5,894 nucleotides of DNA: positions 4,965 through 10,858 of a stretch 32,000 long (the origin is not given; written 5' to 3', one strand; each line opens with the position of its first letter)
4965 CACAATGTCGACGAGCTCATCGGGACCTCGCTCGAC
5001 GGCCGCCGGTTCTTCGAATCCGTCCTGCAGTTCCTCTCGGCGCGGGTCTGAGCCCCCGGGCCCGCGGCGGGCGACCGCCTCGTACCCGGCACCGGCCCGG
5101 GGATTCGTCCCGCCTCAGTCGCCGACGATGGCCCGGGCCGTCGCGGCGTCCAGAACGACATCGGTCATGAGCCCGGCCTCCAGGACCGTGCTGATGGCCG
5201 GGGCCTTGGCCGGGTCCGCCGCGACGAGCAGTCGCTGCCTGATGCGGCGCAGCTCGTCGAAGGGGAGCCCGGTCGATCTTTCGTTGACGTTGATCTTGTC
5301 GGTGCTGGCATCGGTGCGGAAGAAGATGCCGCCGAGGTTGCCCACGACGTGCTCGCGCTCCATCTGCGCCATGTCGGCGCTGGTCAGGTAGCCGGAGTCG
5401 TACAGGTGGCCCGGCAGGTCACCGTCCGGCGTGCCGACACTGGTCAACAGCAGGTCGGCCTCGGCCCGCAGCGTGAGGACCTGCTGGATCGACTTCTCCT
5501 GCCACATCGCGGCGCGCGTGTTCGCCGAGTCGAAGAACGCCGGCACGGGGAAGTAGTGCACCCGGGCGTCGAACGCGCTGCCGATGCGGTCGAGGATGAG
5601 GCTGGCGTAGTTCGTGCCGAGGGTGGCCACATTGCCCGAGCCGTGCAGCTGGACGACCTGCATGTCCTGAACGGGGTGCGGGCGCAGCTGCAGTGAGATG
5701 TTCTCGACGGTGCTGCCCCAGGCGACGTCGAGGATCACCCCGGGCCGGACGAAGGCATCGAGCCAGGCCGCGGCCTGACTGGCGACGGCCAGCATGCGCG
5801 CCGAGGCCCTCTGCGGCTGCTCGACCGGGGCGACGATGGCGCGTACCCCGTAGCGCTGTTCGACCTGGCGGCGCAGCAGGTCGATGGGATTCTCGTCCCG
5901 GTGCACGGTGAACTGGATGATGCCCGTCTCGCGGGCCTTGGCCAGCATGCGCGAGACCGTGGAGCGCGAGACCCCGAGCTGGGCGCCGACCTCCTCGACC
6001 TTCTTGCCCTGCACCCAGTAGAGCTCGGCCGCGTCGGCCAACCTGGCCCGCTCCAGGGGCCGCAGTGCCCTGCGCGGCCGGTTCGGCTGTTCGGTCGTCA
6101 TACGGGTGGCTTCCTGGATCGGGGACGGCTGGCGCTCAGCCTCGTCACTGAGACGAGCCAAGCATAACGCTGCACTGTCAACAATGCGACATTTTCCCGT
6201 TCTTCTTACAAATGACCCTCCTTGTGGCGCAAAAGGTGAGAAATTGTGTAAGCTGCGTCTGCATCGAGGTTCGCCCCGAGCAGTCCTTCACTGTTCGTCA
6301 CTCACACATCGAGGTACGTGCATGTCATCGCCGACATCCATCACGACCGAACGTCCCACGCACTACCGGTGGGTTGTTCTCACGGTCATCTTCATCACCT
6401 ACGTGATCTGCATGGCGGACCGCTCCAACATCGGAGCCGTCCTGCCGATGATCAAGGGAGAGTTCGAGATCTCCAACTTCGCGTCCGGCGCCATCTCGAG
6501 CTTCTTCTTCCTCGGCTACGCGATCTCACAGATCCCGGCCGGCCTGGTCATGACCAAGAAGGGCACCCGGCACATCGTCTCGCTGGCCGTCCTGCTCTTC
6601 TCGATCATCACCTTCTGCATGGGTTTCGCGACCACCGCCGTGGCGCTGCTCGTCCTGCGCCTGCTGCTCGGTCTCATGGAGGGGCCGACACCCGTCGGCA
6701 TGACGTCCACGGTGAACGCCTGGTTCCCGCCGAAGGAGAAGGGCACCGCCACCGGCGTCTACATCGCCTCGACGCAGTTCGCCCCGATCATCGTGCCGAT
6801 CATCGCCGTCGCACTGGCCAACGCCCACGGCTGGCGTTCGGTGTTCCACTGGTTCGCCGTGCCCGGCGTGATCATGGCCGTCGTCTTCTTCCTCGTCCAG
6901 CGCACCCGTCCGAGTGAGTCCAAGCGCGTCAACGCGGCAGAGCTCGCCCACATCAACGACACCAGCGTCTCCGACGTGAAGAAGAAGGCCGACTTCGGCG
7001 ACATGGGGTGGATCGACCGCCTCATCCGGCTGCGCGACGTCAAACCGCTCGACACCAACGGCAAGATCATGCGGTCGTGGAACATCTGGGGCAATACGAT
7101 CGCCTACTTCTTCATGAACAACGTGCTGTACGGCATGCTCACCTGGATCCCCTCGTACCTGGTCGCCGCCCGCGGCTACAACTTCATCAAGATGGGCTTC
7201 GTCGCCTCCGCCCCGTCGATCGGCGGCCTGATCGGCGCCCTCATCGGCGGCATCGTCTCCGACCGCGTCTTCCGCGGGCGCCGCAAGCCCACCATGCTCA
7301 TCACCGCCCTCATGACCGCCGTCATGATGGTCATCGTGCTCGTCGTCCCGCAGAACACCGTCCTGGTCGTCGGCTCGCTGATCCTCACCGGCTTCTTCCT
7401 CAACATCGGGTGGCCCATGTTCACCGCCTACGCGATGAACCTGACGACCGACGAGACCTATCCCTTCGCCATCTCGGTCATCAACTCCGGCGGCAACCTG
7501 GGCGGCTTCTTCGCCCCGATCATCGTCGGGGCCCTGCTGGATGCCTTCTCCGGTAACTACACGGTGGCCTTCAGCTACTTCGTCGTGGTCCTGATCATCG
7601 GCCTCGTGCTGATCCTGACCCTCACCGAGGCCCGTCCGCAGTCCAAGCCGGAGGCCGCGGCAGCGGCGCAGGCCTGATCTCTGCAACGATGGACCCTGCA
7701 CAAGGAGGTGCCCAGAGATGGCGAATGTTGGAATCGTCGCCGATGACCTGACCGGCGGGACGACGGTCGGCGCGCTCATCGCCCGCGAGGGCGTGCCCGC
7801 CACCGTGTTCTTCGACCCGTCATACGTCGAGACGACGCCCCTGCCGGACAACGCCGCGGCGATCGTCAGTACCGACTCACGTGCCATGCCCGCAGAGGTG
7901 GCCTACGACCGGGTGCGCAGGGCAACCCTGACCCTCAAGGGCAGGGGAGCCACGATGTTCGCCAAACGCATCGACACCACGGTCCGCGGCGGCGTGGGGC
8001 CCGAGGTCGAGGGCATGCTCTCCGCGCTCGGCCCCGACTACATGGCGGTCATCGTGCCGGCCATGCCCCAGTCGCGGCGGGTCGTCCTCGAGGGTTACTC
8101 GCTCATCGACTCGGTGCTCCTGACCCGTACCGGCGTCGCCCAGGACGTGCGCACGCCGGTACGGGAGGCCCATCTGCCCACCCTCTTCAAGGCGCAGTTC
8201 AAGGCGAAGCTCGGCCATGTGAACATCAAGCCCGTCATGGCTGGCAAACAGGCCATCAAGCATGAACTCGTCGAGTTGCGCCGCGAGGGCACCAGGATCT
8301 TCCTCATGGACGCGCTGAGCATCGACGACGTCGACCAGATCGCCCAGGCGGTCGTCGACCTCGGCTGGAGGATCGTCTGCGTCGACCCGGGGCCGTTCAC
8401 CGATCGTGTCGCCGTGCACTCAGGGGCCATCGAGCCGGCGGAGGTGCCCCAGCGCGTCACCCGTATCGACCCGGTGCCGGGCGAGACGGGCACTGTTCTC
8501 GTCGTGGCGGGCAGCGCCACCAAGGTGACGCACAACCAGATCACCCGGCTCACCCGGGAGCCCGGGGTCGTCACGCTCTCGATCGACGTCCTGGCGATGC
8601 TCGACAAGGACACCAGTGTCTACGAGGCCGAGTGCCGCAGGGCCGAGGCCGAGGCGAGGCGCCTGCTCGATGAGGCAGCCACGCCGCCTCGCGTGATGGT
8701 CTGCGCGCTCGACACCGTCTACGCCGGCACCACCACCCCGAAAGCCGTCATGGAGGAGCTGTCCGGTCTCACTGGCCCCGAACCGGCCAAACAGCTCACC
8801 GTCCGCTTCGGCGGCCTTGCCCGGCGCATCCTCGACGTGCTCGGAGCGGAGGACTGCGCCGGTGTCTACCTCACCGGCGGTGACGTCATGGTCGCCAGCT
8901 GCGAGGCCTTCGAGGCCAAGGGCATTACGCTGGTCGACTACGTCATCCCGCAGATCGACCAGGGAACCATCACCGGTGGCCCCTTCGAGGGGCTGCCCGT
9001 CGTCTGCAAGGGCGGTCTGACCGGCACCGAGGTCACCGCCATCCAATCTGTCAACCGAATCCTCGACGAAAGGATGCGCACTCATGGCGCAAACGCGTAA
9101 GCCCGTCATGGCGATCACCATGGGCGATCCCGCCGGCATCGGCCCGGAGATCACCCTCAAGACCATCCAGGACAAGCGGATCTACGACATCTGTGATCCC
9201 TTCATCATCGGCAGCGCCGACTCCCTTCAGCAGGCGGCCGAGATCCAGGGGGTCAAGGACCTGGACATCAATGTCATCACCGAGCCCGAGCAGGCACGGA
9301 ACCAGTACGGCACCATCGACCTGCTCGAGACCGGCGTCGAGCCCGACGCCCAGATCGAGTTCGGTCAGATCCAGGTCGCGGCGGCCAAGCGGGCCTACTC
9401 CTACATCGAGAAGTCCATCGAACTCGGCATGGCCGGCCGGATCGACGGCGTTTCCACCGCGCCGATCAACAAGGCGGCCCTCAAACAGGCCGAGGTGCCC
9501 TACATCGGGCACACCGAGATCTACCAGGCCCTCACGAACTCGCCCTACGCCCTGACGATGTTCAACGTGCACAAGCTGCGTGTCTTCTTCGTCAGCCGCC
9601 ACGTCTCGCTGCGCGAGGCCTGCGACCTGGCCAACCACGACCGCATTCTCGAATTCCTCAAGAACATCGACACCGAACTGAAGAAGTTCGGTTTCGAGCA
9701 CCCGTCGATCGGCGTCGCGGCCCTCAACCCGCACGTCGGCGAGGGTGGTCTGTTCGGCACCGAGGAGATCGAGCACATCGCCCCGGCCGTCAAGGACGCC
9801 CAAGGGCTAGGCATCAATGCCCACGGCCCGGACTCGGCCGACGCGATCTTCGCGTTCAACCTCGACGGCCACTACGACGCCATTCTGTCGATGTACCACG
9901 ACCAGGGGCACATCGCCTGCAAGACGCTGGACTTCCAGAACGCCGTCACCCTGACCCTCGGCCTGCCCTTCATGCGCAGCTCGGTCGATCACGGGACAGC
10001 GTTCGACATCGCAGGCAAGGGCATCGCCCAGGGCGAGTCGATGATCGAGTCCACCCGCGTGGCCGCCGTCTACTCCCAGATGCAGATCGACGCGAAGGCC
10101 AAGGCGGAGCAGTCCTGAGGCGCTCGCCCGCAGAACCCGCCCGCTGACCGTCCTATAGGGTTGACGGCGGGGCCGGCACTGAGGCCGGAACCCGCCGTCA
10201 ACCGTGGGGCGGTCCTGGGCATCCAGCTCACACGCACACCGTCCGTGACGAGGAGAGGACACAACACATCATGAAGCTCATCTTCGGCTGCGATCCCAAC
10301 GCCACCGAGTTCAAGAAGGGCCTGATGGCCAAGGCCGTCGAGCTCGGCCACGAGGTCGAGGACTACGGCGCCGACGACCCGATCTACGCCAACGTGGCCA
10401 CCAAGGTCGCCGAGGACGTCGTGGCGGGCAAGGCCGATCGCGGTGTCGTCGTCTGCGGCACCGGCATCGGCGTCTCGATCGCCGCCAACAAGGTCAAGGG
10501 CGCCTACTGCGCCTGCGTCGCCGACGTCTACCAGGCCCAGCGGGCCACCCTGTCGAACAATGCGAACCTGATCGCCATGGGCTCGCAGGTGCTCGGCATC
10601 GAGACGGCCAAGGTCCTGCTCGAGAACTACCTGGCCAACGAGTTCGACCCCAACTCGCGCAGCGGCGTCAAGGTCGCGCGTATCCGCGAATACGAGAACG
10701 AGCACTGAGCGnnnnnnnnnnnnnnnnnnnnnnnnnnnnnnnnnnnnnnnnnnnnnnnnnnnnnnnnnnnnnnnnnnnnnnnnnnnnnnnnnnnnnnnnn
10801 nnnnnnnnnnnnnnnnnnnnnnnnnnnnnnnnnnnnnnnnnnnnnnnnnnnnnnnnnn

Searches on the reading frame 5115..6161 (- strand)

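Call 7: search_protein_families(library=pfam, proteins=[window:5115-6161:-])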
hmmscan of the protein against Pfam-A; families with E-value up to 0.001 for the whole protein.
window:5115-6161:- (348 aa): 6 families
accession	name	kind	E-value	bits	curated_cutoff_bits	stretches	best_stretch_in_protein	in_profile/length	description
PF04198.19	Sugar-bind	-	6.5e-49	166.9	27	1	96-346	9-256/257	Putative sugar-binding domain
PF13384.12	HTH_23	-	5.1e-06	26.6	24.6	1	37-81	4-46/50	Homeodomain-like domain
PF04545.22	Sigma70_r4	-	1.2e-05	25.1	24.1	1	46-77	14-45/50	Sigma-70, region 4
PF13545.12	HTH_Crp_2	-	2.5e-05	24.6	27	1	56-87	26-56/70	Crp-like helix-turn-helix domain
PF08281.18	Sigma70_r4_2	-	0.00058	19.9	25.7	0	50-78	24-52/54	Sigma-70, region 4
PF13518.12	HTH_28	-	0.00069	20.1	25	0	46-81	7-41/52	Helix-turn-helix domain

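Call 9: search_protein_families(library=ncbifam, proteins=[window:5115-6161:-], max_evalue=0.00001)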
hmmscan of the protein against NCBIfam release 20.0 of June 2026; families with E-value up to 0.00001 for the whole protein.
window:5115-6161:- (348 aa): 3 families
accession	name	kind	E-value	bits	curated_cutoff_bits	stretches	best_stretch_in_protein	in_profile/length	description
NF053881.1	TransRegDeoRBac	equivalog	2.1e-56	191.4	420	1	40-346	8-310/311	DNA-binding transcriptional repressor DeoR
NF011947.0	PRK15418.1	equivalog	6.5e-24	84.7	486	1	37-346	15-315/319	transcriptional regulator LsrR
TIGR02937.1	sigma70-ECF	superfamily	9e-08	31.9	42.9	1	15-78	97-159/165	sigma-70 family RNA polymerase sigma factor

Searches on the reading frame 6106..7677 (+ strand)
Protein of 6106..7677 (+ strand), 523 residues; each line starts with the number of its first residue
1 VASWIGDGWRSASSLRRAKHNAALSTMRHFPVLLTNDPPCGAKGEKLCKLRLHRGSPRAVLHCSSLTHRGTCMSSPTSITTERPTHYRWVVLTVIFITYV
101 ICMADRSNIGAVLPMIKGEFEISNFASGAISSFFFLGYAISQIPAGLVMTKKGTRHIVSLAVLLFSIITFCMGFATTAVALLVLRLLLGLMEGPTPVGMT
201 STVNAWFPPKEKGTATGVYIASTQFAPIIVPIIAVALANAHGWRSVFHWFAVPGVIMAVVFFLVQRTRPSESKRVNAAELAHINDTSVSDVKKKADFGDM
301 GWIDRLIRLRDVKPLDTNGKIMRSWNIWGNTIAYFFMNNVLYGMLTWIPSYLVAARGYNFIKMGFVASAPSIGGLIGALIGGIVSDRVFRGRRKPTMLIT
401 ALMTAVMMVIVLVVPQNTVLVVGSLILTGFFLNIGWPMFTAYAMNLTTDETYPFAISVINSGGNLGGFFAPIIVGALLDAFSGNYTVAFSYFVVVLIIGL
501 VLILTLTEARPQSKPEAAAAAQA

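Call 7: search_protein_families(library=pfam, proteins=[window:6106-7677:+])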
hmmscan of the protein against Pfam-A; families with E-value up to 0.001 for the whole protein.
window:6106-7677:+ (523 aa): 2 families
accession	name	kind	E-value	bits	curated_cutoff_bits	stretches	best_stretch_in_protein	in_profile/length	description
PF07690.21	MFS_1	-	4.7e-70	236.7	33.4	2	95-388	1-265/347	Major Facilitator Superfamily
PF00083.30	Sugar_tr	-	7.7e-17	61.7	22.3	2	113-265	43-192/452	Sugar (and other) transporter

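Call 9: search_protein_families(library=ncbifam, proteins=[window:6106-7677:+], max_evalue=0.00001)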
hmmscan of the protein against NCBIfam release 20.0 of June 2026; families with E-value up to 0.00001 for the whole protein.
window:6106-7677:+ (523 aa): 42 families (the best 25 are shown)
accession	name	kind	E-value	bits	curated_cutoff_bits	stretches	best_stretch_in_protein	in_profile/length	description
TIGR00893.1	2A0114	subfamily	3e-67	227.3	395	1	97-506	1-398/399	D-galactonate transporter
TIGR00881.1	2A0104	subfamily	6.1e-60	203.2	407.75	2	96-482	1-374/379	phosphoglycerate transporter protein PgtP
TIGR00895.1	2A0115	subfamily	2.3e-35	122.3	418.55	1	79-478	6-398/398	aromatic acid/H+ symport family MFS transporter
TIGR00894.1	2A0114euk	subfamily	6.1e-30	104.2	626.45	1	117-510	68-453/465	Na(+)-dependent inorganic phosphate cotransporter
NF008661.1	PRK11663.1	subfamily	7.7e-26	91.1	564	1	83-438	23-363/439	MFS transporter family glucose-6-phosphate receptor UhpC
NF047787.1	PhglyTportPgtP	equivalog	2.1e-25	89.4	750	1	82-406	21-338/451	phosphoglycerate transporter PgtP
TIGR00886.1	2A0108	subfamily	3.2e-24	85.7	311.7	1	97-436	8-338/368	NarK family nitrate/nitrite MFS transporter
NF008433.0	PRK11273.1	equivalog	1.5e-23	83.7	748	1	85-509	24-438/452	glycerol-3-phosphate transporter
TIGR02332.1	HpaX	equivalog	1.2e-22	80.7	615.4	1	92-496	10-409/412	4-hydroxyphenylacetate permease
TIGR00712.1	glpT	equivalog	9e-21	74.4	632.55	1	86-504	25-434/440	glycerol-3-phosphate transporter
NF008586.0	PRK11551.1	equivalog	1.1e-18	67.5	410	2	88-277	13-198/406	3-(3-hydroxy-phenyl)propionate transporter MhpT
TIGR00891.1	2A0112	subfamily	4.1e-17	62.3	552.9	1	85-490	7-399/405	sialate:H+ symport family MFS transporter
TIGR00880.1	2_A_01_02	superfamily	8.2e-17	61.6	131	2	133-265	2-139/141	multidrug resistance protein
NF007107.1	PRK09556.1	equivalog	1.1e-16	60.9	497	1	92-432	32-364/469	hexose-6-phosphate:phosphate antiporter UhpT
TIGR00710.1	efflux_Bcr_CflA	subfamily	1.6e-16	60.7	200.9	1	113-278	28-194/385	Bcr/CflA family efflux MFS transporter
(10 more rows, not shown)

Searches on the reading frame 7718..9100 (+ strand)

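Call 7: search_protein_families(library=pfam, proteins=[window:7718-9100:+])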
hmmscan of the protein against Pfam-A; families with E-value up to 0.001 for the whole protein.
window:7718-9100:+ (460 aa): 2 families
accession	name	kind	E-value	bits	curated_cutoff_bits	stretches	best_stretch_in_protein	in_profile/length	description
PF07005.16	SBD_N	-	2.3e-52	178.5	25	1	5-229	2-228/230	Sugar-binding N-terminal domain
PF17042.10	NBD_C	-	3.1e-21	77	28.3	1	261-438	1-165/168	Nucleotide-binding C-terminal domain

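Call 9: search_protein_families(library=ncbifam, proteins=[window:7718-9100:+], max_evalue=0.00001)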
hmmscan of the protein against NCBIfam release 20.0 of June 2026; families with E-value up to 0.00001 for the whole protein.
window:7718-9100:+ (460 aa): 2 families
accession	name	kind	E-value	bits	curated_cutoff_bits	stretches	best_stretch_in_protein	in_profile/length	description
NF047819.1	ThrnKinDtnkGamma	equivalog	2.6e-56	191.3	450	1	5-448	4-416/422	D-threonate kinase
NF043035.1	OxoTetrKin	equivalog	2.7e-39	135.2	350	1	4-322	2-317/418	3-oxo-tetronate kinase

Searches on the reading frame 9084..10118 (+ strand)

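Call 7: search_protein_families(library=pfam, proteins=[window:9084-10118:+])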
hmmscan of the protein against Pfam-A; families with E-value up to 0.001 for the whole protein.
window:9084-10118:+ (344 aa): 1 family
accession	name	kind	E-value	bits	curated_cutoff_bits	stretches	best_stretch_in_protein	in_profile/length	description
PF04166.17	PdxA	-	4.9e-97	325.2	27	1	36-327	2-286/286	Pyridoxal phosphate biosynthetic protein PdxA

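Call 9: search_protein_families(library=ncbifam, proteins=[window:9084-10118:+], max_evalue=0.00001)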
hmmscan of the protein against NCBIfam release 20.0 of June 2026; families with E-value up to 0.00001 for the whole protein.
window:9084-10118:+ (344 aa): 7 families
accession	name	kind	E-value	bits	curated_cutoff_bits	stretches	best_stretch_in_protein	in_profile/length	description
NF002992.0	PRK03743.1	equivalog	1.9e-144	481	470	1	5-333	3-330/333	4-hydroxythreonine-4-phosphate dehydrogenase PdxA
TIGR00557.1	pdxA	equivalog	1e-95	320.8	290.35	1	9-328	2-317/320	4-hydroxythreonine-4-phosphate dehydrogenase PdxA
NF002891.0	PRK03371.1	equivalog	7e-84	281.8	583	1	8-327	4-322/326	D-threonate 4-phosphate dehydrogenase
NF003699.0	PRK05312.1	equivalog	2.5e-81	273.6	378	1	6-332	4-334/340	4-hydroxythreonine-4-phosphate dehydrogenase PdxA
NF002744.0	PRK02746.1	equivalog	4.1e-66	223.5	425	1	3-332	6-341/346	4-hydroxythreonine-4-phosphate dehydrogenase PdxA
NF002520.0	PRK01909.1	equivalog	7.1e-66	222.7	476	1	5-332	4-324/329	4-hydroxythreonine-4-phosphate dehydrogenase PdxA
NF003040.0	PRK03946.1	equivalog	2.7e-54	184.6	376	1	8-329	3-302/307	4-hydroxythreonine-4-phosphate dehydrogenase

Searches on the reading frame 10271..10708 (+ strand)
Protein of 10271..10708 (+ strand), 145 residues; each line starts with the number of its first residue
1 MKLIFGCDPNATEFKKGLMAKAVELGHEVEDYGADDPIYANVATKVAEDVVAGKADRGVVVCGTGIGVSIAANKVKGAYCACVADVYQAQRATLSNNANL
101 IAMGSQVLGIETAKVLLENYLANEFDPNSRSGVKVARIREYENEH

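Call 7: search_protein_families(library=pfam, proteins=[window:10271-10708:+])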
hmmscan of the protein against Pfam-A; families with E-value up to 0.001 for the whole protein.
window:10271-10708:+ (145 aa): 1 family
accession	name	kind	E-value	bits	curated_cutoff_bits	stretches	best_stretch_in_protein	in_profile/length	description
PF02502.23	LacAB_rpiB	-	7.7e-39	133.3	24.7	1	4-138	2-138/138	Ribose/Galactose Isomerase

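Call 9: search_protein_families(library=ncbifam, proteins=[window:10271-10708:+], max_evalue=0.00001)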
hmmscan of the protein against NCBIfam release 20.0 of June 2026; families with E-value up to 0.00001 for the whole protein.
window:10271-10708:+ (145 aa): 11 families
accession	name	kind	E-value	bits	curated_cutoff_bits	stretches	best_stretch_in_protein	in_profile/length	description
NF004051.0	PRK05571.1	subfamily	8.9e-42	142.4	135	1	1-143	2-147/149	ribose-5-phosphate isomerase B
NF051858.1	EryPhIsonDerIRhiz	equivalog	1e-37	129.6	240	1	1-143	1-148/150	D-erythrulose-4-phosphate isomerase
TIGR02133.1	RPI_actino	equivalog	2.8e-36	124.6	168.2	1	1-143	1-147/148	ribose-5-phosphate isomerase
TIGR00689.1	rpiB_lacA_lacB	subfamily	8e-30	103.6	88.3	1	4-143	2-144/145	RpiB/LacA/LacB family sugar-phosphate isomerase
TIGR01120.1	rpiB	equivalog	2.2e-28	99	138.65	1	2-138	1-139/143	ribose 5-phosphate isomerase B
NF006381.0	PRK08622.1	equivalog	1.2e-27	96.8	234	1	1-143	1-146/171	galactose-6-phosphate isomerase subunit LacB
TIGR01119.1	lacB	equivalog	2.9e-22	79.2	312.55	1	1-143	1-146/171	galactose-6-phosphate isomerase subunit LacB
NF006380.0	PRK08621.1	equivalog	4.5e-19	69.2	164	1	1-127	1-128/142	galactose-6-phosphate isomerase subunit LacA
NF009258.0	PRK12615.1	equivalog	3.1e-18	66.2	325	1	1-145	1-148/171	galactose-6-phosphate isomerase subunit LacB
TIGR01118.1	lacA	equivalog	9.4e-13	48.5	181.1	1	1-135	1-135/141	galactose-6-phosphate isomerase subunit LacA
NF009257.0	PRK12613.1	equivalog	8.5e-12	45.4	243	1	1-133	1-132/141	galactose-6-phosphate isomerase subunit LacA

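Call 60: search_solved_structures(query=window:10271-10708:+, max_evalue=1e-15)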
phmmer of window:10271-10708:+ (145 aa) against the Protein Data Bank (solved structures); distinct sequences matched with E-value up to 1e-15: 14.
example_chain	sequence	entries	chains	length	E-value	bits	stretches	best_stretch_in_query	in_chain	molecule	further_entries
5ifz_A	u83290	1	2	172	3.1e-28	101.7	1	31-142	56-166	Ribose 5-phosphate isomerase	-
3qd5_A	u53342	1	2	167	4.8e-24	88.1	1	2-143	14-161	putative ribose-5-phosphate isomerase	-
3sdw_A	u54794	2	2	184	6.6e-24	87.6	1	2-143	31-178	ribose 5-phosphate isomerase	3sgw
3he8_A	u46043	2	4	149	6.7e-24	87.6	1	1-144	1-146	Ribose-5-phosphate isomerase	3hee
3ph3_A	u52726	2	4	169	1e-23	87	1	1-144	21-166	Ribose-5-phosphate isomerase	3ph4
2vvr_A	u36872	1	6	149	2.1e-23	86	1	2-128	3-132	RIBOSE-5-PHOSPHATE ISOMERASE B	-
3s5p_A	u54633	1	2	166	3.7e-23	85.2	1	1-141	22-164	Ribose 5-phosphate isomerase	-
1nn4_A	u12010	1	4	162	5.2e-23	84.7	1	2-128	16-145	Ribose 5-phosphate isomerase B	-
6fxw_A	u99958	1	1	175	2.6e-18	69.6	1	30-144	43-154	Putative ribose 5-phosphate isomerase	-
1o1x_A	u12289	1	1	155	1.3e-17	67.2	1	2-130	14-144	ribose-5-phosphate isomerase RpiB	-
6fxl_A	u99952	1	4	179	4.4e-17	65.6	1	34-145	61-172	Ribose 5-phosphate isomerase, putative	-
3k7o_A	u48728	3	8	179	5.8e-17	65.2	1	34-145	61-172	Ribose 5-phosphate isomerase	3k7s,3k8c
4lfk_B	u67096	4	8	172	6.9e-16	61.7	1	21-125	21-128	Galactose-6-phosphate isomerase subunit B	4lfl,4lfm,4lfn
3m1p_A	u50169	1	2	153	7e-16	61.7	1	34-145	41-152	Ribose 5-phosphate isomerase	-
